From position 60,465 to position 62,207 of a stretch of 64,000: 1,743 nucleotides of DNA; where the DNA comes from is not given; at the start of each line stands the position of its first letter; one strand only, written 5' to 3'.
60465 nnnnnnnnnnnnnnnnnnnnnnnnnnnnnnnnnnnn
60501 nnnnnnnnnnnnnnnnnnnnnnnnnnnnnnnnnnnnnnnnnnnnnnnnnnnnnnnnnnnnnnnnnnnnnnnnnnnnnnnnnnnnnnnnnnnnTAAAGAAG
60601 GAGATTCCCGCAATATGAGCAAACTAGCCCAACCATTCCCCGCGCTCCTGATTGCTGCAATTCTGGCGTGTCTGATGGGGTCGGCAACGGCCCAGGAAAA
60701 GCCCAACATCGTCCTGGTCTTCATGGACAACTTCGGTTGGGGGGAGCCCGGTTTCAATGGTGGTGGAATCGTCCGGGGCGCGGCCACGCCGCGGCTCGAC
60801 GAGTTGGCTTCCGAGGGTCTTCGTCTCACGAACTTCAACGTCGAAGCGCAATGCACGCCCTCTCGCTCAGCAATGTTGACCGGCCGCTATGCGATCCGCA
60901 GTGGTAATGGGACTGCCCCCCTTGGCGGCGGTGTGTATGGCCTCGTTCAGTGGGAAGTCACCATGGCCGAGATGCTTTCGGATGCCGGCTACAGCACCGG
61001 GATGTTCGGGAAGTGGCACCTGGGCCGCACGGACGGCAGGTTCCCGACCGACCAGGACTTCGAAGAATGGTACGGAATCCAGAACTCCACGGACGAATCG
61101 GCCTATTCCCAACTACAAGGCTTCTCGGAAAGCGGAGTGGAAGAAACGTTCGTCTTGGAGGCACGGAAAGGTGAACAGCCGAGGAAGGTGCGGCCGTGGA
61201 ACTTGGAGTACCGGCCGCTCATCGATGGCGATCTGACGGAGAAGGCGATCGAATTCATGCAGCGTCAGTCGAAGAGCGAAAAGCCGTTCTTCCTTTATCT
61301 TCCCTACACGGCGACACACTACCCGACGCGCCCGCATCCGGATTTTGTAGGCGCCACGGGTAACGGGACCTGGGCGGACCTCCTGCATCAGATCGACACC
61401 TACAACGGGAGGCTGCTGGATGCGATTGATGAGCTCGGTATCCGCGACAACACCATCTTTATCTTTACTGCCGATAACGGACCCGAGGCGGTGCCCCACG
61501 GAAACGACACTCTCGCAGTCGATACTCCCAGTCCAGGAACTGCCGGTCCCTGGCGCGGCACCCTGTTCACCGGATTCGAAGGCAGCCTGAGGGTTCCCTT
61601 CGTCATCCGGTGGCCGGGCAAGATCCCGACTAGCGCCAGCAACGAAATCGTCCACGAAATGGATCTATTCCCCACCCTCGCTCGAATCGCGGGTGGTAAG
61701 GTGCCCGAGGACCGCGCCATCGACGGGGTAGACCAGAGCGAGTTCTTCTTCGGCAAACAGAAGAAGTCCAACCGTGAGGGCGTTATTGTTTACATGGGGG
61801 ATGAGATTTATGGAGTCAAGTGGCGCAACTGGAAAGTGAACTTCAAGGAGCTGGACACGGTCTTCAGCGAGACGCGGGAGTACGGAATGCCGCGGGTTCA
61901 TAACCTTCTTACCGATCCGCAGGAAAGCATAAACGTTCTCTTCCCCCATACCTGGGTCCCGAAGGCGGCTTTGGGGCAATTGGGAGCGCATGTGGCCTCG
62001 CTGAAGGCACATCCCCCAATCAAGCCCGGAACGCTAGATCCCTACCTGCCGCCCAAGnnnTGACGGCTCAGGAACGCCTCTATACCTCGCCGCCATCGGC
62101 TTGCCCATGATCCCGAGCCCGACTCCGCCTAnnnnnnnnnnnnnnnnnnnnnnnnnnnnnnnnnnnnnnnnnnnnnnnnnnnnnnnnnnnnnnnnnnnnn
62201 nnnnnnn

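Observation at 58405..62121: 53-bp chimeric repeat after the sulfatase gene reproduces the junction expected from joining the two ends of the 58405-60561 segment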

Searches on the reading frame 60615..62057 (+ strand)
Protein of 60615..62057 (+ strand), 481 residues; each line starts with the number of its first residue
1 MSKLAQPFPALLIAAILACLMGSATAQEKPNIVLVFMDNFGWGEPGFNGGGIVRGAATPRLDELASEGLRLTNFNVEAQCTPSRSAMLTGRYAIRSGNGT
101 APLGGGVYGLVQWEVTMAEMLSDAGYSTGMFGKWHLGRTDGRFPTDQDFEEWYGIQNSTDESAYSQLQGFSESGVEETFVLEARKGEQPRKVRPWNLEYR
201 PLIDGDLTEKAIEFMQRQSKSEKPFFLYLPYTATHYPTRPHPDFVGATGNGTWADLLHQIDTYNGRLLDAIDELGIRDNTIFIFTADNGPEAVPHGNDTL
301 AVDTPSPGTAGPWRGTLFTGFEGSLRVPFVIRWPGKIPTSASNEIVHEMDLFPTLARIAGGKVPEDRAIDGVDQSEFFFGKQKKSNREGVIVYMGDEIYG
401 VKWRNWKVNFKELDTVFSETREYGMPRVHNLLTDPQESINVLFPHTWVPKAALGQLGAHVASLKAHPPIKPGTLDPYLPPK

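Call 7: find_encoding_contigs(protein=window:60615-62057:+, flank=10000, max_places=10)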
Protein window:60615-62057:+ (481 aa): no gene with exactly this product is on record in the collection.
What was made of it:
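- Tried and rejected: Exact-protein look-up of the window's sulfatase: not on record (call 7).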

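Call 8: search_protein_families(library=pfam, proteins=[window:60615-62057:+])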
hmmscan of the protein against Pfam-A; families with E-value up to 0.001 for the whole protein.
window:60615-62057:+ (481 aa): 3 families
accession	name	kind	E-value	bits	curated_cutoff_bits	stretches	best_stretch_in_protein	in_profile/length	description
PF00884.28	Sulfatase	-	2.9e-52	178.3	25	1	30-360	1-300/301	Sulfatase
PF16347.10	SGSH_C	-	2.9e-07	31.2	29.3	1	321-390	12-80/154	N-sulphoglucosamine sulphohydrolase, C-terminal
PF01663.27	Phosphodiest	-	5.5e-06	26.6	23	1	186-302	120-232/342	Type I phosphodiesterase / nucleotide pyrophosphatase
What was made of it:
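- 60615..62060 (+): Arylsulfatase gene, intact in the window. Pfam Sulfatase 3e-52 (call 8).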

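Call 9: find_related_loci(query=window:60615-62057:+, collection=genome_contigs, flank=10000)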
Query window:60615-62057:+ (481 aa) in genome_contigs; peptide patterns used: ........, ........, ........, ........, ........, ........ (x = any residue, [..] = any of these).
265 stretches matched a pattern; 218 encode a relative of the query (tblastn E <= 1e-3); the best 80 are kept; 80 distinct loci.
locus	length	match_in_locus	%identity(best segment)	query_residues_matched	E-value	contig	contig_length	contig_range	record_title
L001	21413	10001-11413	86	10-481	0e+0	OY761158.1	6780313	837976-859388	MAG: Thermoanaerobaculia bacterium isolate 1b26a83f-5f0d-4c2c-8de2-47f95369405e genome assembly, chromosome: 1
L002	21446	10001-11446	82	1-481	0e+0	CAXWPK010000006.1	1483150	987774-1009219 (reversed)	MAG: Bryobacterales bacterium isolate b6043546-425d-4966-9de7-cf72a436bd97 genome assembly, contig: contig_6, whole geno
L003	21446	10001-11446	81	1-481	0e+0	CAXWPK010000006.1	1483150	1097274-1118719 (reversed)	MAG: Bryobacterales bacterium isolate b6043546-425d-4966-9de7-cf72a436bd97 genome assembly, contig: contig_6, whole geno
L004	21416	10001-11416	81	12-481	0e+0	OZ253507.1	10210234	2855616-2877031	MAG: Candidatus Marinacidobacterales bacterium isolate be89a19c-e000-4bee-9fbc-49585ca06e7f genome assembly, chromosome:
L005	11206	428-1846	79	11-480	0e+0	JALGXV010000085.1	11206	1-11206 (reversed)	MAG: Candidatus Hebobacteria bacterium isolate M3-38_Bin_440 M3-38_Bin_440_scaffold_31398, whole genome shotgun sequence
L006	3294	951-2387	78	4-481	0e+0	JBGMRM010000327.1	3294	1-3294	MAG: Gammaproteobacteria bacterium isolate N04_metabat2_bin.20 NODE_27371_length_3294_cov_3.657919, whole genome shotgun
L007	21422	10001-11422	78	10-479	0e+0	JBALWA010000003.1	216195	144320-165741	MAG: Halioglobus sp. isolate 6NakV-05 NODE_3_length_216195_cov_33.546761, whole genome shotgun sequence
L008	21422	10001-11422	80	12-481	0e+0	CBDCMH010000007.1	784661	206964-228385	MAG: Acidobacteriota bacterium isolate 99e78491-333d-4f3c-847c-d3cb7a8c2079 genome assembly, contig: contig_7, whole gen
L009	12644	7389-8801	78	12-481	0e+0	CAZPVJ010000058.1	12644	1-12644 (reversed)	MAG TPA_asm: uncultured Alteromonadaceae bacterium isolate SRP182702_co1_249 genome assembly, contig: k141_1799514, whol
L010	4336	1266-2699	77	11-481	0e+0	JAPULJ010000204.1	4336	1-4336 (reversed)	MAG: Alphaproteobacteria bacterium isolate KW1-S21_141 KW1-S21_141_cg204, whole genome shotgun sequence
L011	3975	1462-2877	77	10-481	0e+0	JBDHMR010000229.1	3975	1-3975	MAG: Gemmatimonadota bacterium isolate Meg22_46_Bin_250 Meg22_46_Bin_250_scaffold_88724, whole genome shotgun sequence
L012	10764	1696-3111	75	11-481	0e+0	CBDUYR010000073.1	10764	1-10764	MAG TPA_asm: uncultured bacterium isolate SRR21487739_maxbin2_12 genome assembly, contig: ERZ25074848.693, whole genome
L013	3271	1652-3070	73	10-481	0e+0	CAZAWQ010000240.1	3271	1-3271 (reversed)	MAG TPA_asm: uncultured Roseivirgaceae bacterium isolate binchicken_co244_137 genome assembly, contig: k141_2452732, who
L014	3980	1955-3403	72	1-481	0e+0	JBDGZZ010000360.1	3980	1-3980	MAG: Gemmatimonadota bacterium isolate M3-44_Bin_125 M3-44_Bin_125_scaffold_142953, whole genome shotgun sequence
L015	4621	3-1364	75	29-481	0e+0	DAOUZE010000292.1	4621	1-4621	MAG TPA_asm: Filomicrobium sp. isolate CSMAG_945 CSMAG_945_k141_3861382_length_4621_cov_5.9754, whole genome shotgun seq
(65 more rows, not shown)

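Call 17: find_homologous_proteins(query=window:60615-62057:+, max_evalue=1e-100)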
Query window:60615-62057:+ (481 aa): 7317 proteins with E <= 1e-100 among 8000 candidates; the best 120 are listed.
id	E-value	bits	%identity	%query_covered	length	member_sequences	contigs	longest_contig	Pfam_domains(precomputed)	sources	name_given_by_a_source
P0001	3.8e-297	1004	89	98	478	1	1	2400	PF16347.11,PF00884.29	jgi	jgi:arylsulfatase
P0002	7.3e-288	973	85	100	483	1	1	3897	PF16347.11,PF00884.29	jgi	jgi:arylsulfatase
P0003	1.8e-284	962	85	98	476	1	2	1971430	PF16347.11,PF00884.29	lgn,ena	-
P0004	1.9e-284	962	86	98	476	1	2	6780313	PF16347.11,PF00884.29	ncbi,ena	-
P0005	1.9e-282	956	85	98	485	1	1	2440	PF16347.11,PF00884.29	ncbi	-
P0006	9.9e-282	953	84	98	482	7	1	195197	PF01663.28,PF16347.11,PF00884.29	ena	-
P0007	1.8e-279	946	85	98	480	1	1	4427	PF16347.11,PF00884.29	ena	-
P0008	1.2e-278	943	84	97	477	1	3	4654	PF16347.11,PF00884.29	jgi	jgi:arylsulfatase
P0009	2.0e-276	936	83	98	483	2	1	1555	PF16347.11,PF00884.29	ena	-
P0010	5.0e-276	934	82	100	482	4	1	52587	PF16347.11,PF00884.29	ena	-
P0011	1.3e-274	930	82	100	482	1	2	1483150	PF16347.11,PF00884.29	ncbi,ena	-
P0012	4.1e-274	928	83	98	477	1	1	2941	PF16347.11,PF00884.29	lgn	-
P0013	6.6e-273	924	82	98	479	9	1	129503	PF16347.11,PF00884.29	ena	-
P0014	8.2e-273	924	81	98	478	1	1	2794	PF16347.11,PF00884.29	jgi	jgi:arylsulfatase A-like enzyme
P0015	1.1e-272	923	82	97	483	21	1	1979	PF16347.11,PF00884.29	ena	-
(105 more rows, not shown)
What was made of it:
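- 60615..62060 (+): 85-89% aa identity to the closest relatives (calls 9, 17).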

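Call 18: find_encoding_contigs(protein=P0001, flank=10000, max_places=3)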
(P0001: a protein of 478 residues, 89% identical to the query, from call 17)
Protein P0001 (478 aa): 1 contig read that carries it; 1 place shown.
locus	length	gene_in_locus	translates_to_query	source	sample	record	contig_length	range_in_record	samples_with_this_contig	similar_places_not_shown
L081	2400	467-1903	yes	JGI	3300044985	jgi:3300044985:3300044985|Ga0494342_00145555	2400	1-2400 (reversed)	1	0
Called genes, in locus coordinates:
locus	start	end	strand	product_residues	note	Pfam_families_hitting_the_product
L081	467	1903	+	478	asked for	PF00884:Sulfatase, PF16347:SGSH_C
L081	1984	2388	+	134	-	-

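Call 19: find_encoding_contigs(protein=P0003, flank=10000, max_places=3)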
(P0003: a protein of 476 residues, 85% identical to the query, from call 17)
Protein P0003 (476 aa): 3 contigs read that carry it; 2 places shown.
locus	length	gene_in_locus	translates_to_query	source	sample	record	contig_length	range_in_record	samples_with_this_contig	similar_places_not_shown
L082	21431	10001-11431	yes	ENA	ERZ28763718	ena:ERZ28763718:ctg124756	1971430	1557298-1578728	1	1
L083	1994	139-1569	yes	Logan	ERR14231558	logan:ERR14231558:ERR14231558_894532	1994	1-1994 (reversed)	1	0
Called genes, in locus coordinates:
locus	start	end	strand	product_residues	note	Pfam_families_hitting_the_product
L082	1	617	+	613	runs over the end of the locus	PF00512:HisKA, PF02518:HATPase_c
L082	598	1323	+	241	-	PF00072:Response_reg, PF00486:Trans_reg_C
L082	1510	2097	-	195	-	PF01553:Acyltransferase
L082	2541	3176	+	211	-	-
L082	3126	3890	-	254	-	-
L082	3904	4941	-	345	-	PF01794:Ferric_reduct, PF00355:Rieske, PF13806:Rieske_2, PF22543:Rieske_4 (weak)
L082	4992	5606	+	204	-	-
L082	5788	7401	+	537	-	PF00355:Rieske, PF01645:Glu_synthase, PF01070:FMN_dh (weak)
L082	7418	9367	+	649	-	PF00355:Rieske, PF02776:TPP_enzyme_N, PF00205:TPP_enzyme_M, PF02775:TPP_enzyme_C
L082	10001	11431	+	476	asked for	PF00884:Sulfatase, PF16347:SGSH_C (faint)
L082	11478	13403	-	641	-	PF12228:DUF3604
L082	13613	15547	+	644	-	PF12228:DUF3604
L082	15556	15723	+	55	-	-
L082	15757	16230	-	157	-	PF07883:Cupin_2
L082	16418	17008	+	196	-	PF00583:Acetyltransf_1, PF13508:Acetyltransf_7, PF13673:Acetyltransf_10 (weak)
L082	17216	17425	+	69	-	-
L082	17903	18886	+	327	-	-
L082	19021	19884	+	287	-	-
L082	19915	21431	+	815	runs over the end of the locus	PF00133:tRNA-synt_1, PF09334:tRNA-synt_1g, PF13603:tRNA-synt_1_2, PF00133:tRNA-synt_1, PF08264:Anticodon_1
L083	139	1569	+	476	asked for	PF00884:Sulfatase, PF16347:SGSH_C (faint)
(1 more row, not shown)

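Call 20: find_encoding_contigs(protein=P0002, flank=10000, max_places=3)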
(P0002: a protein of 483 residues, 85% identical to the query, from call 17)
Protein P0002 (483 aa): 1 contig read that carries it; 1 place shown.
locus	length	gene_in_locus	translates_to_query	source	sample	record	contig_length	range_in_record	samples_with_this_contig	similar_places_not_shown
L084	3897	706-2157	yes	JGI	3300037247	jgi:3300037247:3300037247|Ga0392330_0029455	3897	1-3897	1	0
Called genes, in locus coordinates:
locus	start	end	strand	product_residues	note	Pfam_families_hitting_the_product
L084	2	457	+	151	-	?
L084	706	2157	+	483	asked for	PF00884:Sulfatase, PF16347:SGSH_C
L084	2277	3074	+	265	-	-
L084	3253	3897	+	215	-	?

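Call 58: find_encoding_contigs(protein=P0006, flank=6000, max_places=2)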
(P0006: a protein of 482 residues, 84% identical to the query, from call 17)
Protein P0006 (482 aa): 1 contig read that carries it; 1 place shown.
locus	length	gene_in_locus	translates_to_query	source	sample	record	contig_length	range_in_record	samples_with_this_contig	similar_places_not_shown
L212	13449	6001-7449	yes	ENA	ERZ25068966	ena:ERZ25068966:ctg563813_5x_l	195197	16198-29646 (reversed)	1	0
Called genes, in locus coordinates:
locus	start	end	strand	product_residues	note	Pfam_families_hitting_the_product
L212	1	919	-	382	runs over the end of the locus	PF02729:OTCace_N, PF00185:OTCace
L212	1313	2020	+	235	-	PF00561:Abhydrolase_1, PF12146:Hydrolase_4, PF12697:Abhydrolase_6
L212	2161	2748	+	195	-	PF09865:DUF2092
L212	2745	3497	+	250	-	-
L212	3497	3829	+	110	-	-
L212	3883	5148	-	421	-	PF00872:Transposase_mut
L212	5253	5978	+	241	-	PF13441:Gly-zipper_YMGG (faint)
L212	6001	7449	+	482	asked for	PF00884:Sulfatase, PF01663:Phosphodiest (faint), PF16347:SGSH_C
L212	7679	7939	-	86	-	PF00076:RRM_1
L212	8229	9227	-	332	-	PF00296:Bac_luciferase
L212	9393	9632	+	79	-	-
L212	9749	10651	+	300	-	PF12760:Zn_ribbon_IS1595, PF12762:DDE_Tnp_IS1595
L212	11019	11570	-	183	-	PF01494:FAD_binding_3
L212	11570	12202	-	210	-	-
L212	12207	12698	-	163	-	PF03848:TehB, PF08241:Methyltransf_11, PF08242:Methyltransf_12, PF13489:Methyltransf_23 (weak), PF13649:Methyltransf_25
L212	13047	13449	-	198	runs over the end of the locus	PF00872:Transposase_mut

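Call 59: find_encoding_contigs(protein=P0007, flank=6000, max_places=2)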
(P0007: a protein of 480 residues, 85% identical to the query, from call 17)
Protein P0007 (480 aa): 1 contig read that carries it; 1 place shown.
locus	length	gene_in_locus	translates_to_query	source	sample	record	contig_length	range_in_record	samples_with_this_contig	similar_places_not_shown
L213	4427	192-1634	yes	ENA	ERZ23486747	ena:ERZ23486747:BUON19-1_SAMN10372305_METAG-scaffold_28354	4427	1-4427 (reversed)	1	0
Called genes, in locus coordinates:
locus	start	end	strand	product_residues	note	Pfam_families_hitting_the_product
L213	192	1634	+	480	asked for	PF00884:Sulfatase, PF16347:SGSH_C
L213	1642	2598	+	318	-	PF13557:Phenol_MetA_deg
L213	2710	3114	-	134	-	PF12228:DUF3604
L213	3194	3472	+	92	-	PF01527:HTH_Tnp_1, PF13384:HTH_23 (weak), PF13551:HTH_29 (weak), PF13518:HTH_28 (weak)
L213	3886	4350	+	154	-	PF00665:rve, PF13683:rve_3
